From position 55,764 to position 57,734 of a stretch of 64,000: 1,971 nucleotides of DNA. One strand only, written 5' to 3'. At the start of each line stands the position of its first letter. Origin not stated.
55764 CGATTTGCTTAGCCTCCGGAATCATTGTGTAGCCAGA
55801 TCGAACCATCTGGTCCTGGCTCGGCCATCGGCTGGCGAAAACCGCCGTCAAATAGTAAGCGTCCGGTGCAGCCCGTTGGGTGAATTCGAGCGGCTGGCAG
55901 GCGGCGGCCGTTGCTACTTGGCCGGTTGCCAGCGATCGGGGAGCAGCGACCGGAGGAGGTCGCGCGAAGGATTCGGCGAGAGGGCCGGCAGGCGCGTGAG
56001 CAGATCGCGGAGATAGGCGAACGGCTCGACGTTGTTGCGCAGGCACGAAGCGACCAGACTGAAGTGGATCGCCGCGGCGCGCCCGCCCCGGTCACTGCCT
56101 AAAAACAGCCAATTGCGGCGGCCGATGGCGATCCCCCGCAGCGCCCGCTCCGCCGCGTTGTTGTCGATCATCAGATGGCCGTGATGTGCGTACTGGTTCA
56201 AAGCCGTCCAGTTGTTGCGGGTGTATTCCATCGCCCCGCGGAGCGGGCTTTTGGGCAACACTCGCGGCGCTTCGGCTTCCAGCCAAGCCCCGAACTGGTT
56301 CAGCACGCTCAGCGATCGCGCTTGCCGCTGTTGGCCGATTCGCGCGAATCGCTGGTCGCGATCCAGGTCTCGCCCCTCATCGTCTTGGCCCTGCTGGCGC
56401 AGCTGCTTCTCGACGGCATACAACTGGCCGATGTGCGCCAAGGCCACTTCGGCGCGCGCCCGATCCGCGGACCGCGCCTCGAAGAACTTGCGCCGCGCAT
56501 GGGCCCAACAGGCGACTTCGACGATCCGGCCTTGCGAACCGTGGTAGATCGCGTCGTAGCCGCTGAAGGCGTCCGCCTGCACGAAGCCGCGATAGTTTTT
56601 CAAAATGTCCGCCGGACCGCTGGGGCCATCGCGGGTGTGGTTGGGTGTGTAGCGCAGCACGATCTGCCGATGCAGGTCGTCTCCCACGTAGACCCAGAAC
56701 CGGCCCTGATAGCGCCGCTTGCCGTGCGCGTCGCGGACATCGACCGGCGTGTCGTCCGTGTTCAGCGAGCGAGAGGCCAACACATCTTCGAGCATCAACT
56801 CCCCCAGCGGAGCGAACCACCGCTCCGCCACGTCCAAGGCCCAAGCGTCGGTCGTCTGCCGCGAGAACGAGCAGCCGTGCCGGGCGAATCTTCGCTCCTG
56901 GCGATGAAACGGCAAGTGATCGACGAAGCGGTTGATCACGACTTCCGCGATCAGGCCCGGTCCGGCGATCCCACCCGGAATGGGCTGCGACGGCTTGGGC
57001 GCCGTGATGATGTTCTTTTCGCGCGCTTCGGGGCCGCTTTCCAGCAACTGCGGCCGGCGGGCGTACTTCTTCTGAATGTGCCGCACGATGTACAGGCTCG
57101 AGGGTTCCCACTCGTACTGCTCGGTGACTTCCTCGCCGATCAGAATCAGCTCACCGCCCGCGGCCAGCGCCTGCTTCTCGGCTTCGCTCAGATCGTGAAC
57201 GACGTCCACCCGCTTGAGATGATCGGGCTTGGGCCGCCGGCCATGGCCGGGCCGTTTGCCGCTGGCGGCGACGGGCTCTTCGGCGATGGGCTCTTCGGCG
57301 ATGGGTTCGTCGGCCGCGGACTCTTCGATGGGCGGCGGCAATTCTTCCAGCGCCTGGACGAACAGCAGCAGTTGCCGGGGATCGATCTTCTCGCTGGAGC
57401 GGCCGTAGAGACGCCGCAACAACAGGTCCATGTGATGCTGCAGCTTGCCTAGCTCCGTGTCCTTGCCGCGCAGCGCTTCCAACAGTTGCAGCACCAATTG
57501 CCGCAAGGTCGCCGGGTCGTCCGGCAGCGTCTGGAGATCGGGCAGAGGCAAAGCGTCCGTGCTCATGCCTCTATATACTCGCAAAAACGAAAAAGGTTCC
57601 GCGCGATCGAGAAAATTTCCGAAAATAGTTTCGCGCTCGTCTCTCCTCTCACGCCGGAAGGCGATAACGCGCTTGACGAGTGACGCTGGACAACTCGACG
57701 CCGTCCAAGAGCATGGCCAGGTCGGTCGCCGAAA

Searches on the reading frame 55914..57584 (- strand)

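Call 94: search_protein_families(library=pfam, proteins=[window:55914-57584:-], max_evalue=0.0001)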
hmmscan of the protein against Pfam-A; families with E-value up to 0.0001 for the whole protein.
window:55914-57584:- (556 aa): 3 families
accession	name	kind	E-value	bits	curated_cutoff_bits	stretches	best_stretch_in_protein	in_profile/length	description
PF03050.20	DDE_Tnp_IS66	-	4.2e-76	256.5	23.1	1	205-502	2-283/284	Transposase IS66 family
PF13007.12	LZ_Tnp_IS66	-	6.1e-13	49.7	22.9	1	48-128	2-71/71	Transposase C of IS166 homeodomain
PF13817.11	DDE_Tnp_IS66_C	-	9.5e-09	35.7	30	1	509-536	1-28/39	IS66 C-terminal element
